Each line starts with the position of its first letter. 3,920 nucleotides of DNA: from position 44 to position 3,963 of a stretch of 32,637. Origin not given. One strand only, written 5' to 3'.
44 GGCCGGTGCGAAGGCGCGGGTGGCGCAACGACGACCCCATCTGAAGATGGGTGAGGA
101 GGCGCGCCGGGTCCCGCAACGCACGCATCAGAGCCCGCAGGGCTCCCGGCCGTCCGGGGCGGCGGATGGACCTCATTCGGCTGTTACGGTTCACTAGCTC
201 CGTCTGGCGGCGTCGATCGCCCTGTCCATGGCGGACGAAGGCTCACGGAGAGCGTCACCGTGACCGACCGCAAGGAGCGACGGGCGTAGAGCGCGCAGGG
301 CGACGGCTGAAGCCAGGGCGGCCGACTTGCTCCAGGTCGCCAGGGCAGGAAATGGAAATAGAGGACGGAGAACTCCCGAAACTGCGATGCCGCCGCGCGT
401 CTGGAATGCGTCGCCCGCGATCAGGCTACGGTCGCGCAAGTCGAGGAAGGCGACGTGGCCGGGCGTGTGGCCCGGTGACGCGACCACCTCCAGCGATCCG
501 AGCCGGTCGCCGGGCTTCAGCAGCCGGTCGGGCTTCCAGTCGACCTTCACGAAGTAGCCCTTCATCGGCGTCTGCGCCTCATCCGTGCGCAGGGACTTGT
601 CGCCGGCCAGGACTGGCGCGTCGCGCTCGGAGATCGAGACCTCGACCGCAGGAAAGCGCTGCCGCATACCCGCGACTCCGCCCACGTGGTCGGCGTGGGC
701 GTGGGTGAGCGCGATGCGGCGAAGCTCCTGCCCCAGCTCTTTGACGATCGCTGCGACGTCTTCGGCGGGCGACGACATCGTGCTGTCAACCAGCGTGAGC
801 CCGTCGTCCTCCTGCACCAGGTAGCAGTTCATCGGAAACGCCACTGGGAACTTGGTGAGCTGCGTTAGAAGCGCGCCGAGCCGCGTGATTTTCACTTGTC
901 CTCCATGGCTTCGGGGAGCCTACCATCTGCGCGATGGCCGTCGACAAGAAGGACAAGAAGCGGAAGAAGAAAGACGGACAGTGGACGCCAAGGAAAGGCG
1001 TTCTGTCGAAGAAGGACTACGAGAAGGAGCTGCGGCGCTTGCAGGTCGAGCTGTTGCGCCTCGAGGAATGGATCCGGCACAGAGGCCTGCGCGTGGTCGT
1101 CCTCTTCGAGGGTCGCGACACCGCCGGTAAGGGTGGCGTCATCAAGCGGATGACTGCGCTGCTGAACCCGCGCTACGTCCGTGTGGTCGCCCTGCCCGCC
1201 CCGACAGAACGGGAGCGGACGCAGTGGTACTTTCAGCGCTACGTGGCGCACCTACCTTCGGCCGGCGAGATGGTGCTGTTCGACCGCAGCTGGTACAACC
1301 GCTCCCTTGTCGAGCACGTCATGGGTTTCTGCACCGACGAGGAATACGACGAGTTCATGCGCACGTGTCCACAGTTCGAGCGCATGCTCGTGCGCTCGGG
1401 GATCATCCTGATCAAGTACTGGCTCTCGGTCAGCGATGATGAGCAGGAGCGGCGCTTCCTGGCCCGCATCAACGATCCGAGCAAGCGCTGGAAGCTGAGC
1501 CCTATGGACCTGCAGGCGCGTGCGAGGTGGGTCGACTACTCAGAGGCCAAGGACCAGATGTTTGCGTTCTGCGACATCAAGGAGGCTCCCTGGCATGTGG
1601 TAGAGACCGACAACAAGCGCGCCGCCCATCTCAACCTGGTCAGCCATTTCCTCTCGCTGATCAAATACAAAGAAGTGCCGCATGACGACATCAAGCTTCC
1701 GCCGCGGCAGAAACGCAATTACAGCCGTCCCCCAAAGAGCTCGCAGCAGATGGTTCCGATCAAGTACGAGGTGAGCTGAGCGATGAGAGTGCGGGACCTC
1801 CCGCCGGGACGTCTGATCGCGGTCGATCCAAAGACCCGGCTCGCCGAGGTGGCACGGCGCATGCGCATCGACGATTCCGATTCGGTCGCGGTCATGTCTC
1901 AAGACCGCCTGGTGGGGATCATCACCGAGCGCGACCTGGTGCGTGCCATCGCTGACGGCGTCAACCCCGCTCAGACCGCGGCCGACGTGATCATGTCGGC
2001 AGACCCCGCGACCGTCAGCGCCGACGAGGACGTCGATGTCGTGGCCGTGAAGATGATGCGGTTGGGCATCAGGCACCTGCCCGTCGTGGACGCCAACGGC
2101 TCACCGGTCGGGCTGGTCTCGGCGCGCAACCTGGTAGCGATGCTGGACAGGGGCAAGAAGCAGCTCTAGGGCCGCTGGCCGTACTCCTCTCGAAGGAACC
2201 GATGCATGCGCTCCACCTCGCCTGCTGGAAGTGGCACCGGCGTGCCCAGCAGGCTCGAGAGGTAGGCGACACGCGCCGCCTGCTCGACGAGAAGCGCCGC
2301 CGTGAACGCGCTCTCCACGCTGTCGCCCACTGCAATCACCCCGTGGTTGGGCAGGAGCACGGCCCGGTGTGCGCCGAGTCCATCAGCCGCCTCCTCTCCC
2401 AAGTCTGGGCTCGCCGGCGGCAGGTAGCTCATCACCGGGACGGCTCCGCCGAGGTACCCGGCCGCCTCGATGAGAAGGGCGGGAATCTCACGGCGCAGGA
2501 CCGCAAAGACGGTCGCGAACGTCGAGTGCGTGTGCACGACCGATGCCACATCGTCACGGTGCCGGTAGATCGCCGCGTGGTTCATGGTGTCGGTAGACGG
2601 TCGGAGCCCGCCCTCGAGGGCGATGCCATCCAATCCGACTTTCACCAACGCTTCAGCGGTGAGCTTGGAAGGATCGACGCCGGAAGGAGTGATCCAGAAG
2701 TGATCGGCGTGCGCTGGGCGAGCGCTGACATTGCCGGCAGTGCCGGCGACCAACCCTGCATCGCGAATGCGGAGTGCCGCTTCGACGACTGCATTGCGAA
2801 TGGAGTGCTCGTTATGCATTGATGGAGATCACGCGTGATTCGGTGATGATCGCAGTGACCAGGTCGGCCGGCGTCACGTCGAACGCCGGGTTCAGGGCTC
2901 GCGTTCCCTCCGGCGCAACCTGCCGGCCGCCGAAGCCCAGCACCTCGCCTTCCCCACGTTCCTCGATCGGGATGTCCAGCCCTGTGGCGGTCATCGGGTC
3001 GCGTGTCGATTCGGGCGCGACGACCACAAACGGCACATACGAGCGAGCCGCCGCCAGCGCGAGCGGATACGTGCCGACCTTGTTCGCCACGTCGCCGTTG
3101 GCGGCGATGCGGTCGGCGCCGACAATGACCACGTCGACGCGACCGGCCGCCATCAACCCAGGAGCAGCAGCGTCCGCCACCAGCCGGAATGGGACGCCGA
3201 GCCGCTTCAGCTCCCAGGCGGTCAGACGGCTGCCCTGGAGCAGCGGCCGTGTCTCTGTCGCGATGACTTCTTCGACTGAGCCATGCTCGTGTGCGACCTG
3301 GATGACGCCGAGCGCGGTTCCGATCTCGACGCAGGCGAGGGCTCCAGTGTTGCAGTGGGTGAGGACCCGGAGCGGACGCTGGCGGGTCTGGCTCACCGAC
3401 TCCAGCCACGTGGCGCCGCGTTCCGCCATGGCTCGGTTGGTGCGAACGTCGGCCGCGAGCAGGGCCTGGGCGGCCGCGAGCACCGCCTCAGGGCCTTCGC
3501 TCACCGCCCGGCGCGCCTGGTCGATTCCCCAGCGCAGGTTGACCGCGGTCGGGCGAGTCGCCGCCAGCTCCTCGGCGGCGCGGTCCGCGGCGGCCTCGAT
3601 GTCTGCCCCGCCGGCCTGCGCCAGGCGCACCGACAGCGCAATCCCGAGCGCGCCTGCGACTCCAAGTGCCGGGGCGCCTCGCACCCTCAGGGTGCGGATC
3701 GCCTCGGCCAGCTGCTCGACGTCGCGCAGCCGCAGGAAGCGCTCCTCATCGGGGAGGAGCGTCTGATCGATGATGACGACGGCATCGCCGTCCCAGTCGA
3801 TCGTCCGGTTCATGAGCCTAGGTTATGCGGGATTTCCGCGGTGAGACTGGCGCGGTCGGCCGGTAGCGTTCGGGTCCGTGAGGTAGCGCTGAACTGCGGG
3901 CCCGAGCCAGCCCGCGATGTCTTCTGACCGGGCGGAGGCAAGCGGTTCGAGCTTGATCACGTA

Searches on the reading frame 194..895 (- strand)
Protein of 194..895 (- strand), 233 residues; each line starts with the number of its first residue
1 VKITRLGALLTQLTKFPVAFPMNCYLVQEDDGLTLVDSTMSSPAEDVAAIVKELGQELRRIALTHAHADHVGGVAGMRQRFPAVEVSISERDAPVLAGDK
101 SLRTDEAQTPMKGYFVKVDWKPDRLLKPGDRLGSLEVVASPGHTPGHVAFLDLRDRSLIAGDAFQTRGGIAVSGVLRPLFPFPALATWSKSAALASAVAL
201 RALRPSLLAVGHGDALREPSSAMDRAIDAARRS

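Call 75: search_protein_families(library=pfam, proteins=[window:194-895:-], max_evalue=0.0001)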
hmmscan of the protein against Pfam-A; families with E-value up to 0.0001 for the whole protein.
window:194-895:- (233 aa): 1 family
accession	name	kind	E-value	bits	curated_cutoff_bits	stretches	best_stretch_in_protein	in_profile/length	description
PF00753.33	Lactamase_B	-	9.1e-30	104.5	22.7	1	22-212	6-196/196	Metallo-beta-lactamase superfamily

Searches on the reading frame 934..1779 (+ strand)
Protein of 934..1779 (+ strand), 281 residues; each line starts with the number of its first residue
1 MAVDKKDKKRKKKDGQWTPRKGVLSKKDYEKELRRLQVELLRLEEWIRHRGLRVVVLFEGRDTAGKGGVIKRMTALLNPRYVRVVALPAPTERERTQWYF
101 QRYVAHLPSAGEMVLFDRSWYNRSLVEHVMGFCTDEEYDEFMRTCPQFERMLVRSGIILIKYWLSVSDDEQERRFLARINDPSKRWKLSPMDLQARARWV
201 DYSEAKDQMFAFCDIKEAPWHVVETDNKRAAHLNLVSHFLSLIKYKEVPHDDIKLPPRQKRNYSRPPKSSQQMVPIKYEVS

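Call 75: search_protein_families(library=pfam, proteins=[window:934-1779:+], max_evalue=0.0001)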
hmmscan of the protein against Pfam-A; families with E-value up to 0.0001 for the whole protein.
window:934-1779:+ (281 aa): 1 family
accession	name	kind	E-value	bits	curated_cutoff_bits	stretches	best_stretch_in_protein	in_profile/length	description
PF03976.20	PPK2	-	4.3e-102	341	22.3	1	24-249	2-227/229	Polyphosphate kinase 2 (PPK2)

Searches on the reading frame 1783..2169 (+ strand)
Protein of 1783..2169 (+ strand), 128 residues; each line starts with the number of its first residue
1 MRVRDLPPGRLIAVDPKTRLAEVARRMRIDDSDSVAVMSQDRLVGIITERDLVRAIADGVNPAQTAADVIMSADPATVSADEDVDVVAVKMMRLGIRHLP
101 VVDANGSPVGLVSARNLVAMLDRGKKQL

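Call 75: search_protein_families(library=pfam, proteins=[window:1783-2169:+], max_evalue=0.0001)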
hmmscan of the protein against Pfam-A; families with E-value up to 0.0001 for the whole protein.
window:1783-2169:+ (128 aa): 1 family
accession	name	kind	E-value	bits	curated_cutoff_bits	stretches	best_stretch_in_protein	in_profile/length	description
PF00571.33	CBS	-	8.2e-22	77.7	24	2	68-120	3-54/57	CBS domain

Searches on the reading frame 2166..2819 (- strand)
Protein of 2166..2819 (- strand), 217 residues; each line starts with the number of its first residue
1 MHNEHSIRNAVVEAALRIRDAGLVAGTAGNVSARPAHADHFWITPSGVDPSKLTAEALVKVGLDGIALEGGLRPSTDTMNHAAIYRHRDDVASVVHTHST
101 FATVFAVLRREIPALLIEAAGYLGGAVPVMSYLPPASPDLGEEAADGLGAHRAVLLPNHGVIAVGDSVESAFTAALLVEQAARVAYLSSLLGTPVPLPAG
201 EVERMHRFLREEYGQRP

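Call 75: search_protein_families(library=pfam, proteins=[window:2166-2819:-], max_evalue=0.0001)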
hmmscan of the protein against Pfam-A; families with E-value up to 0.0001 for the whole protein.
window:2166-2819:- (217 aa): 1 family
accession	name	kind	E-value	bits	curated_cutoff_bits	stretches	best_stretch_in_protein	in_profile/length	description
PF00596.27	Aldolase_II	-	1.9e-51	175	22.2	1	10-185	2-182/183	Class II Aldolase and Adducin N-terminal domain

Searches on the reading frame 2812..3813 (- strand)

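Call 75: search_protein_families(library=pfam, proteins=[window:2812-3813:-], max_evalue=0.0001)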
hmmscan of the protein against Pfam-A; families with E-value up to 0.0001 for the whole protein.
window:2812-3813:- (333 aa): 1 family
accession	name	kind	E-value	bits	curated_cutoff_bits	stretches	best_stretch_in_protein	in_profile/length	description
PF01008.23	IF-2B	-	4.4e-70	236.5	22.4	1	44-326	2-275/280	Initiation factor 2 subunit family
